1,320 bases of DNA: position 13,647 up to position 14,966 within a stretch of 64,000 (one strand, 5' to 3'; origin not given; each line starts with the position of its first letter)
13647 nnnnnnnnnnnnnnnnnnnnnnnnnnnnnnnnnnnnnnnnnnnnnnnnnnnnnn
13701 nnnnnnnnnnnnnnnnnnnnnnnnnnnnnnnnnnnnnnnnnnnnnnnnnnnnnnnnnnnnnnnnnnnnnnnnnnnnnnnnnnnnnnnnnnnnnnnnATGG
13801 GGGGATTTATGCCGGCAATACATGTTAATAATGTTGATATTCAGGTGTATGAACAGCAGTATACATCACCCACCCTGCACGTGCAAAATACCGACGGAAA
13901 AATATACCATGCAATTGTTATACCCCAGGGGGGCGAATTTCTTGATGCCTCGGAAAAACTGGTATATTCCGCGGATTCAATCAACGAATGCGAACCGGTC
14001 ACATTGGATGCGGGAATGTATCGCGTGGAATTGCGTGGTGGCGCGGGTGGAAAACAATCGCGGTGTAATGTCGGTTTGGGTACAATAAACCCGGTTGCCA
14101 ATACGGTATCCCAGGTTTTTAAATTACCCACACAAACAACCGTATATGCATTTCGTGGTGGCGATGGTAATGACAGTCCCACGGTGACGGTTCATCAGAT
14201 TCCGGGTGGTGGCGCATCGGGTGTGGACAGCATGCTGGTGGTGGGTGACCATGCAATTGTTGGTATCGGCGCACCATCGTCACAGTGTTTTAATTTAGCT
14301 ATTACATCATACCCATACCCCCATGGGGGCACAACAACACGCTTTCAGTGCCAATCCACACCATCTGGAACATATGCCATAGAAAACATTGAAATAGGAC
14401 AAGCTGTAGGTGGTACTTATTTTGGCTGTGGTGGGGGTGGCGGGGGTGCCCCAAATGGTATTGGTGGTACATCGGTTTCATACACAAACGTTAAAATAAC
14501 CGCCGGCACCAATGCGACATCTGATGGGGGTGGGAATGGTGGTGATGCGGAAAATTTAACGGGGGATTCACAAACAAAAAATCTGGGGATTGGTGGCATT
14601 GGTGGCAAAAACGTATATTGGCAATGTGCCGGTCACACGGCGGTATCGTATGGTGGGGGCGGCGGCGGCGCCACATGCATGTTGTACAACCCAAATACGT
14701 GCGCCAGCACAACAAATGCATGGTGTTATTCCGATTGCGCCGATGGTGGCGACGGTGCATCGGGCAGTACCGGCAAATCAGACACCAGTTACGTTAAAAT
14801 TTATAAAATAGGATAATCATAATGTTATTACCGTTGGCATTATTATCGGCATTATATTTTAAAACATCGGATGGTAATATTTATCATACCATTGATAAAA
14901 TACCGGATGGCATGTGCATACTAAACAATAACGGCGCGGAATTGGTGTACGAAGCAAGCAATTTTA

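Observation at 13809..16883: Invertase-linked islet: two paralogous Gly-rich fibre-like proteins, a Hin-type serine recombinase and a protein with a tail-fibre-like motif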

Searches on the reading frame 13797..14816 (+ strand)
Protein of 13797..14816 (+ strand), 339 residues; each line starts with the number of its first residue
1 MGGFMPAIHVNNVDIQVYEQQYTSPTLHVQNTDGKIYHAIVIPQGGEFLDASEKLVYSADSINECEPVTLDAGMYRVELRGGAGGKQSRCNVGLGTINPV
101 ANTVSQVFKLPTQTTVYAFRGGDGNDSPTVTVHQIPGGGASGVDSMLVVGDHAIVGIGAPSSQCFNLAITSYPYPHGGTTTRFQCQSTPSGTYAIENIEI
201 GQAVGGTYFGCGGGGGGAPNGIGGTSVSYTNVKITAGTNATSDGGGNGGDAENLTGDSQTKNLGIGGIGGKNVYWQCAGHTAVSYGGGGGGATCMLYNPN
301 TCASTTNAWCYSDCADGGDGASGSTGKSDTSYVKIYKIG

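Call 4: search_protein_families(library=pfam, proteins=[window:13797-14816:+], max_evalue=1)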
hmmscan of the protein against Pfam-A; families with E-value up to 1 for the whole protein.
window:13797-14816:+ (339 aa): 1 family
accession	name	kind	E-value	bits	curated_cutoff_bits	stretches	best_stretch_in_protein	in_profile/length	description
PF23623.1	GBD_IRG7_N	-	0.13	12.9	27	1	9-38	22-51/95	IRG7 N-terminal galactose binding domain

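Call 5: search_protein_families(library=phrogs, proteins=[window:13797-14816:+], max_evalue=1)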
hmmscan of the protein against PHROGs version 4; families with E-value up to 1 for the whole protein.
window:13797-14816:+ (339 aa): 0 families

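Call 12: find_homologous_proteins(query=window:13809-14816:+, max_evalue=0.001)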
Query window:13809-14816:+ (335 aa): 212 proteins with E <= 0.001 among 8000 candidates; the best 120 are listed.
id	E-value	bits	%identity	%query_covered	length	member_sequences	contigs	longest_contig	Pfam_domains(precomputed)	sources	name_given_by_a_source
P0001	2.1e-209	713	95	100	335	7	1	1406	-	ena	-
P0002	1.1e-190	651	88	100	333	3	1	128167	-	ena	-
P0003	3.5e-189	647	88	100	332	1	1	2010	-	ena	-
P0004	6.3e-189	646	86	100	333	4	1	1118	-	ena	-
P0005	1.2e-187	641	89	100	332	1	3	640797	-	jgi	-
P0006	8.5e-187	639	87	100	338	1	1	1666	-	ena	-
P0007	2.3e-181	621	85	100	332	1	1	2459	-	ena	-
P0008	7.3e-180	616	84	100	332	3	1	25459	-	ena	-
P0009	1.4e-179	615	85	100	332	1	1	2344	-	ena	-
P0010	4.4e-177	607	83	100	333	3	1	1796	-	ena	-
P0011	1.3e-176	605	83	100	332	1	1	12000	-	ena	-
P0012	3.0e-175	601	81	100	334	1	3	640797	-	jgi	-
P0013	1.9e-174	598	82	100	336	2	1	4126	-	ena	-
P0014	2.9e-172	591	82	100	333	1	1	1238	-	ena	-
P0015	8.9e-172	589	80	100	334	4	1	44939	-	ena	-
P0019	2.6e-169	581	81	100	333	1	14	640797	-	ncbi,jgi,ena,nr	ncbi:MAG: hypothetical protein E7007_03195 [Alphaproteobacteria bacterium]|nr:hypothetical protein [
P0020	1.4e-168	579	81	100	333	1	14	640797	-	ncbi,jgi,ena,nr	ncbi:MAG: hypothetical protein E7007_03870 [Alphaproteobacteria bacterium]|nr:hypothetical protein [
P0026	1.5e-164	566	78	100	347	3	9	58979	-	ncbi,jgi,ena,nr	ncbi:MAG: hypothetical protein E7007_03995 [Alphaproteobacteria bacterium]|nr:hypothetical protein [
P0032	4.7e-153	528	80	84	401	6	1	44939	-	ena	-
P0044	2.2e-83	299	47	99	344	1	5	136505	PF12810.14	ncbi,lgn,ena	-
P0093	5.5e-48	182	50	48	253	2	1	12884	PF12810.14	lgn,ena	-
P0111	4.2e-37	146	30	93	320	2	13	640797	-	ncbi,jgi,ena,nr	ncbi:MAG: hypothetical protein E7007_04655 [Alphaproteobacteria bacterium]|nr:hypothetical protein [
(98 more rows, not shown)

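Call 18: find_encoding_contigs(protein=P0019, flank=8000, max_places=6)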
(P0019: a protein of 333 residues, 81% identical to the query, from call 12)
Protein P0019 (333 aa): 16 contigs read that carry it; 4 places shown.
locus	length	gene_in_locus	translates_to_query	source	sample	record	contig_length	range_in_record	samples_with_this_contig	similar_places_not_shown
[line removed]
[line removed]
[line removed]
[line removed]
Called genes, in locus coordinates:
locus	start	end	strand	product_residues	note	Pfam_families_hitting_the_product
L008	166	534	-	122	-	PF00830:Ribosomal_L28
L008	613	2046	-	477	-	PF14134:DUF4301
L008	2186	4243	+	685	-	PF23569:NBD_SMAX1 (weak), PF00004:AAA, PF17871:AAA_lid_9, PF00004:AAA, PF00158:Sigma54_activat (weak), PF07724:AAA_2, PF07728:AAA_5, PF10431:ClpB_D2-small, +7 more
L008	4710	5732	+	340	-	PF03706:LPG_synthase_TM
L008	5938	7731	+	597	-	PF00575:S1 (faint), PF10150:RNase_E_G, PF20833:RNase_E_G_Thio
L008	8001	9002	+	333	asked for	-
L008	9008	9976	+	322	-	-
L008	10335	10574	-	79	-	PF01541:GIY-YIG, PF10544:T5orf172 (weak)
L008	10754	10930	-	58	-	-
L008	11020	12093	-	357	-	PF11932:DUF3450 (faint), PF01551:Peptidase_M23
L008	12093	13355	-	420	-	PF00579:tRNA-synt_1b, PF22421:SYY_C-terminal (weak)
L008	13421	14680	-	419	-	PF06689:zf-C4_ClpX, PF00493:MCM (weak), PF05496:RuvB_N (faint), PF00004:AAA, PF07724:AAA_2, PF07728:AAA_5 (faint), PF10431:ClpB_D2-small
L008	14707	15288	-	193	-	PF00574:CLP_protease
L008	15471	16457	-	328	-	PF00078:RVT_1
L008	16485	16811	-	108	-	-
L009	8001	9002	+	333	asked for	-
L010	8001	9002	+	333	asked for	-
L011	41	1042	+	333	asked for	-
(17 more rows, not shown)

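Call 19: find_encoding_contigs(protein=P0020, flank=8000, max_places=6)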
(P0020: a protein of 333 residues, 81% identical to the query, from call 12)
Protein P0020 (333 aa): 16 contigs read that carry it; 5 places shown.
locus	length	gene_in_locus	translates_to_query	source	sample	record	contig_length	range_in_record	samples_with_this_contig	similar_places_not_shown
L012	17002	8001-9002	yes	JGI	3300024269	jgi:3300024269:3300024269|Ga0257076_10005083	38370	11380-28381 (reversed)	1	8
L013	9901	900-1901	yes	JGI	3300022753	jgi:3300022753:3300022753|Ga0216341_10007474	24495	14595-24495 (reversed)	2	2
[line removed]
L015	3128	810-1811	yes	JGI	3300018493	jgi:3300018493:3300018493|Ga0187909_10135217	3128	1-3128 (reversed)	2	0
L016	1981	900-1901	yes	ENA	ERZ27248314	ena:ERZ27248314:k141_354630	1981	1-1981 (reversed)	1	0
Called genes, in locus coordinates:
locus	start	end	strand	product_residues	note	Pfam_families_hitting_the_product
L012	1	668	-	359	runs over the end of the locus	PF00365:PFK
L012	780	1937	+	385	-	PF01476:LysM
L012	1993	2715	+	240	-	-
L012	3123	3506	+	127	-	-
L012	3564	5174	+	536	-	PF02878:PGM_PMM_I, PF02879:PGM_PMM_II, PF02880:PGM_PMM_III, PF24947:PGM1_C_vert_fung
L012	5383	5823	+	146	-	PF00886:Ribosomal_S16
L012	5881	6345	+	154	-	PF01782:RimM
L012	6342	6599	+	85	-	-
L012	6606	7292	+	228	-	PF01746:tRNA_m1G_MT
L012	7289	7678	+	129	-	PF01245:Ribosomal_L19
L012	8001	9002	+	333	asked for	-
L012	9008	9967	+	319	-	-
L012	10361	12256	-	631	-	PF00012:HSP70, PF06723:MreB_Mbl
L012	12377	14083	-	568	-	PF03485:Arg_tRNA_synt_N, PF00750:tRNA-synt_1d, PF05746:DALR_1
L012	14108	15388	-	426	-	PF00512:HisKA (weak), PF02518:HATPase_c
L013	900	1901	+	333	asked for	-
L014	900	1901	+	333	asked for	-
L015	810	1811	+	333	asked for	-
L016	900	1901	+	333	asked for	-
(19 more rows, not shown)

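Call 26: find_related_loci(query=A1, collection=genome_contigs, flank=6000)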
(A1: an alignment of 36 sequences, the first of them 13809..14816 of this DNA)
Query A1 (335 aa) in genome_contigs; peptide patterns used: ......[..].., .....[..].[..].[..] (x = any residue, [..] = any of these).
599 stretches matched a pattern (row limit reached: there are more); 3 encode a relative of the query (tblastn E <= 1e-3); 3 distinct loci.
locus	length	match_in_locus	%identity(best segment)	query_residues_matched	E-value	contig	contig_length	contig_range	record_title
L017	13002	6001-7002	45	1-335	6e-72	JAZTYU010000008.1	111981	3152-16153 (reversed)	MAG: Candidatus Enterousia sp. isolate T1900045325_YK20190014.MAGScoT_cleanbin_000039 SGB_6437_k141_2782097, whole genom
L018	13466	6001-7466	47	4-335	3e-69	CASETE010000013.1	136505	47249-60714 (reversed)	uncultured proteobacterium isolate SI.O98.metabat-bins.90 genome assembly, contig: SI.O98.metabat-bins.90.fa_k141_265550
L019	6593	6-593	33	106-282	3e-6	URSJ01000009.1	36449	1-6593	uncultured Rickettsiales bacterium isolate UMGS1304 genome assembly, contig: NODE_150_length_36449_cov_7.75727, whole ge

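Call 32: predict_structure(alignment_id=A1)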
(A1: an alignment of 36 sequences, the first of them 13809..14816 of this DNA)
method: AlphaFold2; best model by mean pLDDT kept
length: 335 residues; sequences in the alignment: 36
mean_pLDDT: 83.9   pTM: 0.78
mean pLDDT of the five models: 83.9, 83.6, 82.1, 81.7, 81.3
residues with pLDDT >= 90: 188; 70-90: 82; 50-70: 38; < 50: 27
segments of 3 or more residues with pLDDT < 50: 1-6, 8-21, 38-44
pLDDT, mean of each block of 10 residues (from residue 1): 43 44 61 53 60 97 96 96 82 89 92 98 91 95 95 91 70 73 81 69 89 92 90 95 96 90 98 97 95 81 76 96 97 91
secondary structure, 60 per line:
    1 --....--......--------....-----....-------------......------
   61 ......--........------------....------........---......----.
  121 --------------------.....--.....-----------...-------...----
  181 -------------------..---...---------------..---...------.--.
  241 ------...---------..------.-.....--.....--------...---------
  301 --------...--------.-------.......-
elements in order: E3-6 E9-14 E23-26 E32-35 E49-54 E61-66 E69-76 H89-92 E99-106 E110-115 E141-145 E148-152 E164-166 E174-176 E205-207 E228-230 E247-249 E269-273 E276-280 E289-291 E309-311 E328-334

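Call 35: fold_search(model_id=the predicted structure, library=pdb)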
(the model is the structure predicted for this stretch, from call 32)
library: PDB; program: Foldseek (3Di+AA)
matches with E <= 10: 273; with E <= 0.001: 18
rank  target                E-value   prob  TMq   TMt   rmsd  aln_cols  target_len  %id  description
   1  9g5i_A                7.7e-06  1.00  0.25  0.25  14.0       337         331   13  Cryo-EM structure of a 2:1 ALK:ALKAL2 complex obtained after re-processing of EMPIAR-10930 data (released 2025-03-12)
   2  7nx1                  1.0e-05  1.00  0.22  0.25  13.1       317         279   15  TG domain of LTK (released 2021-10-27)
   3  7nx0_B                1.0e-05  1.00  0.22  0.24  13.9       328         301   14  LTK:ALKAL1 complex stabilized by a Nanobody (released 2021-10-27)
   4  7nx0_C                1.7e-05  1.00  0.24  0.26  14.6       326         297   15  LTK:ALKAL1 complex stabilized by a Nanobody (released 2021-10-27)
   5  7nwz_E                2.2e-05  1.00  0.27  0.29  15.7       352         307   13  ALK:ALKAL2 complex (released 2021-10-27)
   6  7ls0_C                2.4e-05  1.00  0.28  0.27  14.8       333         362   13  Structure of the Human ALK GRD bound to AUG (released 2021-11-24)
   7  7nwz_A                2.4e-05  1.00  0.28  0.30  15.3       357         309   13  ALK:ALKAL2 complex (released 2021-10-27)
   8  7lrz                  2.9e-05  1.00  0.28  0.30  13.7       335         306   13  Structure of the Human ALK GRD (released 2021-11-24)
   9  7n00_A                3.7e-05  1.00  0.26  0.25  13.8       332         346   13  Anaplastic lymphoma kinase (ALK) extracellular fragment of ligand binding region 648-1025 in complex with AUG-alpha (released 2021-11-24)
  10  7ls0_D                4.0e-05  1.00  0.25  0.24  15.3       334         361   13  Structure of the Human ALK GRD bound to AUG (released 2021-11-24)
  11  7nx4                  4.4e-05  1.00  0.27  0.26  14.3       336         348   13  Crystal structure of the TG and EGF-like domains of ALK (released 2021-10-27)
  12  9g5i_B                5.4e-05  1.00  0.28  0.28  14.8       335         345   14  Cryo-EM structure of a 2:1 ALK:ALKAL2 complex obtained after re-processing of EMPIAR-10930 data (released 2025-03-12)
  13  7nx3_F                5.6e-05  1.00  0.27  0.30  14.8       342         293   13  Crystal structure of ALK in complex with Fab324 (released 2021-10-27)
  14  7ls0_B                5.9e-05  1.00  0.27  0.26  14.1       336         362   13  Structure of the Human ALK GRD bound to AUG (released 2021-11-24)
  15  7nx3_A                7.1e-05  0.99  0.23  0.26  15.2       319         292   13  Crystal structure of ALK in complex with Fab324 (released 2021-10-27)
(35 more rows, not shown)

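Call 37: search_protein_families(library=ncbifam, proteins=[window:13809-14816:+], max_evalue=0.01)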
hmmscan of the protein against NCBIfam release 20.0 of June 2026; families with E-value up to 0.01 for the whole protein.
window:13809-14816:+ (335 aa): 0 families
